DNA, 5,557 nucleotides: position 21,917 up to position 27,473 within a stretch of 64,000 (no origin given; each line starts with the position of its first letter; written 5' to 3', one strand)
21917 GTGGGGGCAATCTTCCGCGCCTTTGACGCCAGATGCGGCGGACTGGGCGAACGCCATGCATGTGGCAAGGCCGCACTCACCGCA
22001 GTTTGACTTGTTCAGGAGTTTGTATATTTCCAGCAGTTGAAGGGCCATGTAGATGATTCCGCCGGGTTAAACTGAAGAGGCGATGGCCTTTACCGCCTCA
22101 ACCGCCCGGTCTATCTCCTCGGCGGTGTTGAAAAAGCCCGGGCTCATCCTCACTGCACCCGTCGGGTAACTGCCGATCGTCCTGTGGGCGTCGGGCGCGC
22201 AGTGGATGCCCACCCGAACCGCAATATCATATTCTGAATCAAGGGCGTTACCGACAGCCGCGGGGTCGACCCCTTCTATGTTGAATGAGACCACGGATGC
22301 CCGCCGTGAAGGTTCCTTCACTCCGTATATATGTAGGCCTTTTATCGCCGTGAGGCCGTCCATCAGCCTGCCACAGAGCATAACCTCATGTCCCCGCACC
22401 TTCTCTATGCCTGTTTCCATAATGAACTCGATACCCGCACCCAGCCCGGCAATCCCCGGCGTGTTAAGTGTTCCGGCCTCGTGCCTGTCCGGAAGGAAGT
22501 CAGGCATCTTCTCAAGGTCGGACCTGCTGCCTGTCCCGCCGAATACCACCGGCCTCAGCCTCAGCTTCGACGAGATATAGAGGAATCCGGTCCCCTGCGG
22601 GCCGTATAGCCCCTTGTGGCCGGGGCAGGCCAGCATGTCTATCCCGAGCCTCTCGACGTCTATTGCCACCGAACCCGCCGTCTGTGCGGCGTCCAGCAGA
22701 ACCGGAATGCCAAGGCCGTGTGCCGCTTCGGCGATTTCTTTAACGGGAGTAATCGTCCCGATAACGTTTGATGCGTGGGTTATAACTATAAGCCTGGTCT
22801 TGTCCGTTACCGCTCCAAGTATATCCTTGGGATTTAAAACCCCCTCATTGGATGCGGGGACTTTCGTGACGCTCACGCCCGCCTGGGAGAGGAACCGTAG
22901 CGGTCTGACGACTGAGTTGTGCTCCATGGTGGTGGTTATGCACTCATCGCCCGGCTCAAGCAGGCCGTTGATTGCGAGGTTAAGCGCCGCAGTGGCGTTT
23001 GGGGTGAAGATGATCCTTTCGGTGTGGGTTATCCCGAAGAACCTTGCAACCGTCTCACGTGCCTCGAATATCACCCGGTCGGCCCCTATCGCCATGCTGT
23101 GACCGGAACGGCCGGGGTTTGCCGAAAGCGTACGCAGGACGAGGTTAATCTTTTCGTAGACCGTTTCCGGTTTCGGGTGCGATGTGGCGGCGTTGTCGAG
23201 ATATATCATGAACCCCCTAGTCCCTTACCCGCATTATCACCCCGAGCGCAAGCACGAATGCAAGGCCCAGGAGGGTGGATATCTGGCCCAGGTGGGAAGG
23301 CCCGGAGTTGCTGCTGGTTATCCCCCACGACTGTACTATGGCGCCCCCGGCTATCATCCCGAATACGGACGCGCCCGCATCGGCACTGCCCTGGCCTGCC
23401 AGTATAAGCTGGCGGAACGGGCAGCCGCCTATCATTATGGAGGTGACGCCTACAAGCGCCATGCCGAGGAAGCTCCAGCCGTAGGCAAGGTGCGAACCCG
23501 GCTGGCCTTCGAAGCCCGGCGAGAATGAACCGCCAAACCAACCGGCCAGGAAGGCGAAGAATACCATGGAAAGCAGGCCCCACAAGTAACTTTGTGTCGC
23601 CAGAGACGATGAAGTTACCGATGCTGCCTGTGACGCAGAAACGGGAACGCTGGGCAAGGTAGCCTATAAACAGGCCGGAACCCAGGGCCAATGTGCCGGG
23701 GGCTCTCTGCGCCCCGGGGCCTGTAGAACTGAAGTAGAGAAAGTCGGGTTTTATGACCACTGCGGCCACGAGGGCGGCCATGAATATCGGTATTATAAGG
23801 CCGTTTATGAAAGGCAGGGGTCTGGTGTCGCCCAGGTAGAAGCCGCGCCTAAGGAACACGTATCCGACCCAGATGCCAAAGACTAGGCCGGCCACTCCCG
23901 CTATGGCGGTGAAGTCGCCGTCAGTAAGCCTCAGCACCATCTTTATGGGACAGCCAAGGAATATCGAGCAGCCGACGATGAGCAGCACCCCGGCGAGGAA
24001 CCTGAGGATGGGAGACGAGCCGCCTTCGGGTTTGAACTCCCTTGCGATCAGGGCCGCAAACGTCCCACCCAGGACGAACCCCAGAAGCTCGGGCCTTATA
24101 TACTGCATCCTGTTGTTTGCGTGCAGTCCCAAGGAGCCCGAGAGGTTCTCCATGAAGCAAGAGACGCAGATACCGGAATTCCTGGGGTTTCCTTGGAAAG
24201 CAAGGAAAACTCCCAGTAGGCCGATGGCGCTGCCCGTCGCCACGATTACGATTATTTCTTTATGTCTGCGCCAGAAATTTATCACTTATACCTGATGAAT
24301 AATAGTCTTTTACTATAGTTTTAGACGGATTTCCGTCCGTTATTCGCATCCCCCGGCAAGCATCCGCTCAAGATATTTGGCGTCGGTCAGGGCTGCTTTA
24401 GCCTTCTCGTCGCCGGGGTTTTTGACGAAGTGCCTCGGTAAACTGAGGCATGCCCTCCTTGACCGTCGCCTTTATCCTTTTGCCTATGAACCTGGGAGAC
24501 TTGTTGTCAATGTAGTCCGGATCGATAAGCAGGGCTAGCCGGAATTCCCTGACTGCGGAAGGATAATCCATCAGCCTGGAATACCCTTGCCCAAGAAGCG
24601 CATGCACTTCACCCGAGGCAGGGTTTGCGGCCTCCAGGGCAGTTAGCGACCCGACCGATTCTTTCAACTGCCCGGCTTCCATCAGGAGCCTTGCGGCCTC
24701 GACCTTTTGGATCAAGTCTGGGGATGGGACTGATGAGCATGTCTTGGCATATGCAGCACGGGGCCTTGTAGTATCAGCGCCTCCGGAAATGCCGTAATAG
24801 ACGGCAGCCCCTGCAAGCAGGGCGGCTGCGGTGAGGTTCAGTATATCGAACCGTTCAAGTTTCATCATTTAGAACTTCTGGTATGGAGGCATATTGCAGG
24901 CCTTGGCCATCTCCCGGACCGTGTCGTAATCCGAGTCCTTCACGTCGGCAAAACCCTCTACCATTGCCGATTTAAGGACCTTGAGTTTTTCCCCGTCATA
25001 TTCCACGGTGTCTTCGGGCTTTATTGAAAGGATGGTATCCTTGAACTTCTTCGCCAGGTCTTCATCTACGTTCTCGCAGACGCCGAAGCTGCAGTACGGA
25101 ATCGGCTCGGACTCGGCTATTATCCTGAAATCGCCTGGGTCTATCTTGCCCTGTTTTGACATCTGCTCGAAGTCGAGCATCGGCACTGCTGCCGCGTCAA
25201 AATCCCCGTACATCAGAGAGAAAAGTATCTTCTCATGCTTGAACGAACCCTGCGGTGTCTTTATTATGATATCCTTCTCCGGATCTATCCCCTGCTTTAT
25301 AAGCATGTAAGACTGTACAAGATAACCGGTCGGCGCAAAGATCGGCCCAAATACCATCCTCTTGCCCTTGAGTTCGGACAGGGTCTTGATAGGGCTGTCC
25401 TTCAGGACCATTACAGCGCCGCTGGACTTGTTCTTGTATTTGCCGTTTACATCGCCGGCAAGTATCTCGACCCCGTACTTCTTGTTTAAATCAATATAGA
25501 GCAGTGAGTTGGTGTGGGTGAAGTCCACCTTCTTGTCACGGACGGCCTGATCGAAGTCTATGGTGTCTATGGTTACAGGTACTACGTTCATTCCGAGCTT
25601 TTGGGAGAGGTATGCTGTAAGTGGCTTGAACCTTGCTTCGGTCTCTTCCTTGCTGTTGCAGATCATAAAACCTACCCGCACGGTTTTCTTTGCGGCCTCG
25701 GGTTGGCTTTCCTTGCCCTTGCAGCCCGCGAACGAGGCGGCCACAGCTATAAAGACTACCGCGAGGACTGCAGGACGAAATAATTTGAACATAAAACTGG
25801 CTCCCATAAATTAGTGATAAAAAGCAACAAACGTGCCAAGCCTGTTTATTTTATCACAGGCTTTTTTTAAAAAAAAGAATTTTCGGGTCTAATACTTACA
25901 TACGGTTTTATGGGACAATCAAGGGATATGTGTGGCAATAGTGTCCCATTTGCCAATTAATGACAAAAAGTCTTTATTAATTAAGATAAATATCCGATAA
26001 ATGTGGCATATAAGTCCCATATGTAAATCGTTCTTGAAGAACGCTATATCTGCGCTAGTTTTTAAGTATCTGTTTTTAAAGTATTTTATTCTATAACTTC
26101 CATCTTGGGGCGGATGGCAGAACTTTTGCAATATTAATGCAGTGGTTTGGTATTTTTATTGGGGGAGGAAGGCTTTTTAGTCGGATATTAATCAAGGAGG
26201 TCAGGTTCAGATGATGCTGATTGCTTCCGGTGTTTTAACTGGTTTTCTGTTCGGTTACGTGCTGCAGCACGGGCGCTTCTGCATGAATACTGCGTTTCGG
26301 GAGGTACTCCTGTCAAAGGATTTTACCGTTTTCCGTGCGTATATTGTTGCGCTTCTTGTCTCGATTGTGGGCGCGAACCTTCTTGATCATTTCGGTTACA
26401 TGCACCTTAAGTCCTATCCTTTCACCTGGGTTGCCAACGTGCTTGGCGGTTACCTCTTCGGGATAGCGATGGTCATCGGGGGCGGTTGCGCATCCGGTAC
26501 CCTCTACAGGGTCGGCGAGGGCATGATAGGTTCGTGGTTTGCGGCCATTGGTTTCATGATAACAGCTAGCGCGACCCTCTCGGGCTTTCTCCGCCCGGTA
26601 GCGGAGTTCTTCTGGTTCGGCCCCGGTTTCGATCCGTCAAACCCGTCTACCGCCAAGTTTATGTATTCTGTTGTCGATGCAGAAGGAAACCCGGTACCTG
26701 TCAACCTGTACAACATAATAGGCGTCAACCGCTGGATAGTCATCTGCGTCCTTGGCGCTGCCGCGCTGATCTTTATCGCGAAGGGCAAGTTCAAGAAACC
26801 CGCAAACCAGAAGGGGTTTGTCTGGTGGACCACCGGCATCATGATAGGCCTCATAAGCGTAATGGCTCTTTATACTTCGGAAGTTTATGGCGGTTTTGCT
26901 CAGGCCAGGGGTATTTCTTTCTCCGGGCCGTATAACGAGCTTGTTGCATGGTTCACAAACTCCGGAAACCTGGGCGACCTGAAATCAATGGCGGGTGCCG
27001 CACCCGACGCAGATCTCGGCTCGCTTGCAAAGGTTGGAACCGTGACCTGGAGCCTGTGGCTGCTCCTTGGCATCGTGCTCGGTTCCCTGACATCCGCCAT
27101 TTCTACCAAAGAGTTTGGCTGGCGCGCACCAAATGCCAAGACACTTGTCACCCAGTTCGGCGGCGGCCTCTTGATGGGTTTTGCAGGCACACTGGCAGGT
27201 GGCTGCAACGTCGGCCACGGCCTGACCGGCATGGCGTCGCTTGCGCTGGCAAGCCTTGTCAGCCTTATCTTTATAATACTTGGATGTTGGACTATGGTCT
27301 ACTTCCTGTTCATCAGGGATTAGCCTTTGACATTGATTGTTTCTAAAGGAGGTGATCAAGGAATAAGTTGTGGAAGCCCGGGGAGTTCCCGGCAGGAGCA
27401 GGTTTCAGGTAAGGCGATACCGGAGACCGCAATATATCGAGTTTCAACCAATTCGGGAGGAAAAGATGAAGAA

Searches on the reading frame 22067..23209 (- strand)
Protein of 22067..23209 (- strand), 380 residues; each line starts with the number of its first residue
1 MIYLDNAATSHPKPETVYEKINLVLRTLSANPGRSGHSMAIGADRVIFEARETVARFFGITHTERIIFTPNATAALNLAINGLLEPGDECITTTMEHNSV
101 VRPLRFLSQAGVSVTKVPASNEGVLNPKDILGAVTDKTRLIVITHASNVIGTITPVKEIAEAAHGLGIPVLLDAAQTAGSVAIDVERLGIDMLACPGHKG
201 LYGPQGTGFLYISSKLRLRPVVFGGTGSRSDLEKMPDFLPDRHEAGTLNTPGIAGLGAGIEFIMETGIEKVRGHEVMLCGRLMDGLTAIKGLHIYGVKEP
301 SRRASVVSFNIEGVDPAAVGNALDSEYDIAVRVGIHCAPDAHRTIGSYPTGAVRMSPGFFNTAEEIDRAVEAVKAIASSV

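Call 86: search_protein_families(library=pfam, proteins=[window:22067-23209:-], max_evalue=0.00001)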
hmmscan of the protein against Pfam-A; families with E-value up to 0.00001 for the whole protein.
window:22067-23209:- (380 aa): 5 families
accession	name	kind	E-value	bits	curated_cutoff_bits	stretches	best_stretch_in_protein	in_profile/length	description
PF00266.25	Aminotran_5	-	4.1e-94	316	21.5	1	2-368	1-370/371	Aminotransferase class-V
PF01212.27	Beta_elim_lyase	-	8.4e-14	52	27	1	36-244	24-215/288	Beta-eliminating lyase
PF01041.23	DegT_DnrJ_EryC1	-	6.5e-12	45.8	19.8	1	54-181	33-153/360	DegT/DnrJ/EryC1/StrS aminotransferase family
PF00155.27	Aminotran_1_2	-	2e-08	34.3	19.7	1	45-175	41-187/361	Aminotransferase class I and II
PF01053.26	Cys_Met_Meta_PP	-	1.6e-07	30.7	27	1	60-193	64-192/381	Cys/Met metabolism PLP-dependent enzyme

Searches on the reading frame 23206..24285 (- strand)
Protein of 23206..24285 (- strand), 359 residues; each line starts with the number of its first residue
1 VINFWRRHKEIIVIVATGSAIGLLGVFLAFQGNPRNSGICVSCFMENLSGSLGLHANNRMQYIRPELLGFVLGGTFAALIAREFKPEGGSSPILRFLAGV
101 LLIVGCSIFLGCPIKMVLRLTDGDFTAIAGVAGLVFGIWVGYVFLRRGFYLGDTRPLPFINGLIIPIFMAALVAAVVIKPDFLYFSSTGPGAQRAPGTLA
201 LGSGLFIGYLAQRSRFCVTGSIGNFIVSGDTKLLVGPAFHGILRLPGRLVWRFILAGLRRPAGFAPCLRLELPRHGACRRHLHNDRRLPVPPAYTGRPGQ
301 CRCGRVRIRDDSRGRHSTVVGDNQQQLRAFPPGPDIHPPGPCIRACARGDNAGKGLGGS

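Call 86: search_protein_families(library=pfam, proteins=[window:23206-24285:-], max_evalue=0.00001)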
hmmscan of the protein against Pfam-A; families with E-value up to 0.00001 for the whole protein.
window:23206-24285:- (359 aa): 0 families

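Call 88: search_protein_families(library=pfam, proteins=[window:23206-24285:-], max_evalue=0.01)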
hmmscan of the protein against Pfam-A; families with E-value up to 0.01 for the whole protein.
window:23206-24285:- (359 aa): 1 family
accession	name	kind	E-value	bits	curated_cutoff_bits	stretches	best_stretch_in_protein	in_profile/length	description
PF04143.19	Sulf_transp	-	0.00089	19.3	27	0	14-140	179-310/310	Sulphur transport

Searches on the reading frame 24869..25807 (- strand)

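Call 86: search_protein_families(library=pfam, proteins=[window:24869-25807:-], max_evalue=0.00001)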
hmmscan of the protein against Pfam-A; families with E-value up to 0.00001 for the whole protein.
window:24869-25807:- (312 aa): 2 families
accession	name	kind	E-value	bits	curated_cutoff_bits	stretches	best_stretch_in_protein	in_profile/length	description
PF12974.12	Phosphonate-bd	-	2.9e-52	177.9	27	1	46-294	2-242/242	ABC transporter, phosphonate, periplasmic substrate-binding protein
PF09084.16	NMT1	-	2.4e-07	31.3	20.5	1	82-244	31-182/216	NMT1/THI5 like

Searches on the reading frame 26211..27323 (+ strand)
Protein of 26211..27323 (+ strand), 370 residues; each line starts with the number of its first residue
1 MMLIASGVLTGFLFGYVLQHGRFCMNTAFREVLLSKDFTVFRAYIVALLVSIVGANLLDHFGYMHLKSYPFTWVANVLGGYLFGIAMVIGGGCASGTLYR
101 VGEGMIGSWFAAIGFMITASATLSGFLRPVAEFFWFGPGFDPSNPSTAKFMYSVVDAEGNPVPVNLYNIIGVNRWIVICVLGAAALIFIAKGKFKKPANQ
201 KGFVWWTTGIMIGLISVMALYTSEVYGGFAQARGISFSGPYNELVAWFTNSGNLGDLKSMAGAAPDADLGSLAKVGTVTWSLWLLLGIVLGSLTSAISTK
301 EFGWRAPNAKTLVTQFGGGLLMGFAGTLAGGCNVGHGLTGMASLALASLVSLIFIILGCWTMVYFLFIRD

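Call 86: search_protein_families(library=pfam, proteins=[window:26211-27323:+], max_evalue=0.00001)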
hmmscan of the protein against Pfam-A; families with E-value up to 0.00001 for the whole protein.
window:26211-27323:+ (370 aa): 1 family
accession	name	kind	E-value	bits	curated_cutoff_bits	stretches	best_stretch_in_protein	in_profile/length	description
PF04143.19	Sulf_transp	-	2.8e-69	234.5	27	1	20-361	1-310/310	Sulphur transport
